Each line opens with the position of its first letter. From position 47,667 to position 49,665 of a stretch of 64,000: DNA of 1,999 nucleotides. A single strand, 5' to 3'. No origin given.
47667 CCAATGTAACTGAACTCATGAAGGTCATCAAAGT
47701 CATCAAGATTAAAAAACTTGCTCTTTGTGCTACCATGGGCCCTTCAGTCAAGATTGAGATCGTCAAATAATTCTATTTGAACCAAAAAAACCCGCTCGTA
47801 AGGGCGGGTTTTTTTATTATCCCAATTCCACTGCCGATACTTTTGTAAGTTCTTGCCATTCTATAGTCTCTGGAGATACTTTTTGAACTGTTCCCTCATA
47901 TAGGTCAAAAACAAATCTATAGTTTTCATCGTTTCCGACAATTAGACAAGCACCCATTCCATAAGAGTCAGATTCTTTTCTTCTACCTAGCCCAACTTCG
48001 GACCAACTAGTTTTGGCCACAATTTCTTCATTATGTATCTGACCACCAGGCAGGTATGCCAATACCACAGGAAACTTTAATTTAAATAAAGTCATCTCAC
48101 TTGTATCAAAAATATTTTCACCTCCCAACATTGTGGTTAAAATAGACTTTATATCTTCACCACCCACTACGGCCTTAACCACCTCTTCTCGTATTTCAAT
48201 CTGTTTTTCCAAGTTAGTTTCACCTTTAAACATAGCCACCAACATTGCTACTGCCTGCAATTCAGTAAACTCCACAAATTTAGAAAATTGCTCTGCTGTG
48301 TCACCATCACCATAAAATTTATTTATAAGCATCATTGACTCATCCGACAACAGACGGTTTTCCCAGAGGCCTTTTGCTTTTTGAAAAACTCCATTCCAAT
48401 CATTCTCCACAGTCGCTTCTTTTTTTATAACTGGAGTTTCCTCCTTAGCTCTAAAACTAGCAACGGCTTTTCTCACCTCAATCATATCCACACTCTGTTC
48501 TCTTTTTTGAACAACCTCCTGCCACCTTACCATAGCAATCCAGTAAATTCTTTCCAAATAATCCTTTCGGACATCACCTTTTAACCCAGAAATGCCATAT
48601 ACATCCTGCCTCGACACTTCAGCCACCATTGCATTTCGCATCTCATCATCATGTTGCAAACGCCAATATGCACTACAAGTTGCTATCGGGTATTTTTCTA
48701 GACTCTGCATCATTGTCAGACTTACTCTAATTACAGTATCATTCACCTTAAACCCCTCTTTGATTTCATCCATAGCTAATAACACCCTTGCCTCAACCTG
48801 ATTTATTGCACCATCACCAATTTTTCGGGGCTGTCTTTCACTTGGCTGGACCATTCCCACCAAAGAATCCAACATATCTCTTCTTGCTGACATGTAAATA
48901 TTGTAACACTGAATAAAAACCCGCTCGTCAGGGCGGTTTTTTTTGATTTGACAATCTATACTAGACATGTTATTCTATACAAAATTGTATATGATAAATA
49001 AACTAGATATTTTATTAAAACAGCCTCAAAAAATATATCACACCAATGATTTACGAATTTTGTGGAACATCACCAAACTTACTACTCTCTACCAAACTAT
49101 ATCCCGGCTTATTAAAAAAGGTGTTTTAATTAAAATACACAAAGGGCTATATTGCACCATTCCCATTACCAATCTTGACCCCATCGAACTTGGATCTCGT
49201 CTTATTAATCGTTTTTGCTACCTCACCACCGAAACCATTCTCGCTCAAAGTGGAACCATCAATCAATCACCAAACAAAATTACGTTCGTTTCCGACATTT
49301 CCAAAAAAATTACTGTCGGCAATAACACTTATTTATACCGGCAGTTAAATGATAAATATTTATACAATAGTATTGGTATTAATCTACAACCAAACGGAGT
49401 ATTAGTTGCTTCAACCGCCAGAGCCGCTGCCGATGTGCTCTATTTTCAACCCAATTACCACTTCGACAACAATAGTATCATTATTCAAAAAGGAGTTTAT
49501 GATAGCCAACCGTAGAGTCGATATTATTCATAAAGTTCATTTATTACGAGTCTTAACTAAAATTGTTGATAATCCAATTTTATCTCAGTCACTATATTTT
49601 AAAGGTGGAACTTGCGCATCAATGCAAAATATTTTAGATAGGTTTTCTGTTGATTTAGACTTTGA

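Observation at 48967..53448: AbiEi/AbiEii abortive-infection pair followed co-directionally by an NBD-only Hsp70 homolog and an ABC exporter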

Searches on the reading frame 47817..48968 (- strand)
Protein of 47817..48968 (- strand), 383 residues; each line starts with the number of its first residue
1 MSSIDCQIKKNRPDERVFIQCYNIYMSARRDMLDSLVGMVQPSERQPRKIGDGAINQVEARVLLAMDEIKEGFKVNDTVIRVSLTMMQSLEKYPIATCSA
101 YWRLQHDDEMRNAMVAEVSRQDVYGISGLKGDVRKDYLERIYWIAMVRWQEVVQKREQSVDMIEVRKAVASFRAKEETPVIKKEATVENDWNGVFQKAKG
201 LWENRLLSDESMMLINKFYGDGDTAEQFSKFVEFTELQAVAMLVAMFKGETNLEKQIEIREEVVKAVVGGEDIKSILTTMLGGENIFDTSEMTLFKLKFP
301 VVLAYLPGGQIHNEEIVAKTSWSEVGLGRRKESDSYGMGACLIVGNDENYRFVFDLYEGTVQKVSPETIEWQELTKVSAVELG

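Call 3: search_protein_families(library=pfam, proteins=[window:47817-48968:-], max_evalue=0.01)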
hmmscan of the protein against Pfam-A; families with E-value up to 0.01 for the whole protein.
window:47817-48968:- (383 aa): 0 families

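Call 4: search_protein_families(library=padloc, proteins=[window:47817-48968:-], max_evalue=0.01)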
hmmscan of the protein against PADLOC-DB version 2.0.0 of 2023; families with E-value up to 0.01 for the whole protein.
window:47817-48968:- (383 aa): 0 families

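Call 5: search_protein_families(library=ncbifam, proteins=[window:47817-48968:-], max_evalue=0.01)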
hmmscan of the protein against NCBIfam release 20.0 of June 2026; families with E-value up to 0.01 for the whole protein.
window:47817-48968:- (383 aa): 0 families

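Call 45: search_protein_families(library=phrogs, proteins=[window:47817-48968:-], max_evalue=0.01)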
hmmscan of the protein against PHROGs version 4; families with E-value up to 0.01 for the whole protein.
window:47817-48968:- (383 aa): 0 families

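Call 46: find_homologous_proteins(query=window:47817-48893:-, max_evalue=0.001)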
Query window:47817-48893:- (358 aa): 1 proteins with E <= 0.001 among 3519 candidates.
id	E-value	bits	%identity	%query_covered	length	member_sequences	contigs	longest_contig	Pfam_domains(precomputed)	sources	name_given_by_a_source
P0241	6.0e-232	787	100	100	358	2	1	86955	-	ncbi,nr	ncbi:hypothetical protein HYV64_05045 [Candidatus Shapirobacteria bacterium]|nr:hypothetical protein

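Call 75: search_protein_representatives(protein=window:47817-48893:-)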
Query: 358 residues. Proteins with E-value up to 0.001 (for the whole library): 4; up to 1e-10: 2; up to 1e-30: 2. The best 4 are listed.
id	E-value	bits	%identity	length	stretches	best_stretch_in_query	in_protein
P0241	1.9e-232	786.5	100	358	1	1-358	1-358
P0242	1.2e-59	218.5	42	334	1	1-356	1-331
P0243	4.7e-10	55.5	30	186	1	6-154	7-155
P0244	2.1e-07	46.8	34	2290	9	63-100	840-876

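Call 77: predict_structure(protein=window:47817-48893:-)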
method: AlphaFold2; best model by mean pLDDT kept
length: 358 residues; sequences in the alignment: 1
mean_pLDDT: 41.2   pTM: 0.29
mean pLDDT of the five models: 41.2, 39.3, 36.6, 33.7, 31.1
residues with pLDDT >= 90: 0; 70-90: 2; 50-70: 77; < 50: 279
segments of 3 or more residues with pLDDT < 50: 1-36, 50-61, 63-108, 115-122, 124-214, 242-245, 259-302, 308-315, 331-336, 347-358
pLDDT, mean of each block of 10 residues (from residue 1): 33 31 30 49 57 46 43 41 38 30 43 49 45 32 30 24 33 41 39 35 33 50 51 56 50 56 33 32 30 37 47 45 60 53 53 24
secondary structure, 60 per line:
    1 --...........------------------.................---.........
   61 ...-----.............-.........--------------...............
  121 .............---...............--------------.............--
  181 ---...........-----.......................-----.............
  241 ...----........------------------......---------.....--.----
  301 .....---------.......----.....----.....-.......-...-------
elements in order: H3-13 H32-48 H52-63 H69-81 H83-91 H106-133 H137-151 H166-178 H184-194 H200-222 H228-243 H248-255 H274-279 H289-293 E301-305 E315-321 E326-330 E335-339 E344-347

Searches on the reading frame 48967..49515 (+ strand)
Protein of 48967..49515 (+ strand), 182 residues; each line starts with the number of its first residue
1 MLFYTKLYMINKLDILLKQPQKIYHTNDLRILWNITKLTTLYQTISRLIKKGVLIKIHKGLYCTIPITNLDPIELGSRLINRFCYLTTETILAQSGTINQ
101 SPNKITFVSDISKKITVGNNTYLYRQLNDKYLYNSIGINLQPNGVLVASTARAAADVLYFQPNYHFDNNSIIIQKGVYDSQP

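Call 3: search_protein_families(library=pfam, proteins=[window:48967-49515:+], max_evalue=0.01)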
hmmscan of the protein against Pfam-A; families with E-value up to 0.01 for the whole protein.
window:48967-49515:+ (182 aa): 1 family
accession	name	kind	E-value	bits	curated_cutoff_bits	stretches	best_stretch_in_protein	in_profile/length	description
PF13338.12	AbiEi_4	-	7e-05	23.3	25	1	43-63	27-47/49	Transcriptional regulator, AbiEi antitoxin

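Call 4: search_protein_families(library=padloc, proteins=[window:48967-49515:+], max_evalue=0.01)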
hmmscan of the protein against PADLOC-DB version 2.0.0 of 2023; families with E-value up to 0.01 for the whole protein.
window:48967-49515:+ (182 aa): 16 families
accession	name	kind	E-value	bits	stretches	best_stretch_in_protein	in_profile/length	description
PDLC02255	AbiEi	-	5e-26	89.4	1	13-172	5-159/186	AbiEi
PDLC02241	AbiEi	-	9.7e-13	46.4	1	38-165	25-151/199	AbiEi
PDLC02232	AbiEi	-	1.1e-11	42.9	1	8-110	5-111/177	AbiEi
PDLC02267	AbiEi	-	4.6e-09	34.1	1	14-164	11-157/252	AbiEi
PDLC02230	AbiEi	-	2.2e-08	32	1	36-163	14-140/192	AbiEi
PDLC02226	AbiEi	-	1.9e-06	25.9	1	34-130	27-131/202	AbiEi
PDLC02272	AbiEi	-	3.9e-06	24.8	1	43-160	31-150/200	AbiEi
PDLC02269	AbiEi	-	4.3e-06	24.2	1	22-157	11-143/251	AbiEi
PDLC02240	AbiEi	-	4.5e-06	24.3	1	21-162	15-163/216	AbiEi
PDLC02287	AbiEi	-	3.3e-05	21.6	1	22-156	11-142/253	AbiEi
PDLC02251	AbiEi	-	0.0001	19.9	1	39-76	36-73/230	AbiEi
PDLC02225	AbiEi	-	0.0016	16.2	1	35-153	25-140/198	AbiEi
PDLC02247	AbiEi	-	0.0017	16.2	1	44-125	49-127/215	AbiEi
PDLC02242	AbiEi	-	0.0044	14.7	1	38-67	27-56/207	AbiEi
PDLC02275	AbiEi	-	0.0068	14.5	0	14-65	3-48/184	AbiEi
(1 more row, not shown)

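Call 5: search_protein_families(library=ncbifam, proteins=[window:48967-49515:+], max_evalue=0.01)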
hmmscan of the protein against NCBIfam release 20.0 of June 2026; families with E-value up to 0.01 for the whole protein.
window:48967-49515:+ (182 aa): 1 family
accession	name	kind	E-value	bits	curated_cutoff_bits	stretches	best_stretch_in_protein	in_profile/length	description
NF047376.1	TAA_AbiEi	equivalog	1.3e-11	44.6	150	1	8-112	5-114/172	type IV toxin-antitoxin system AbiEi family antitoxin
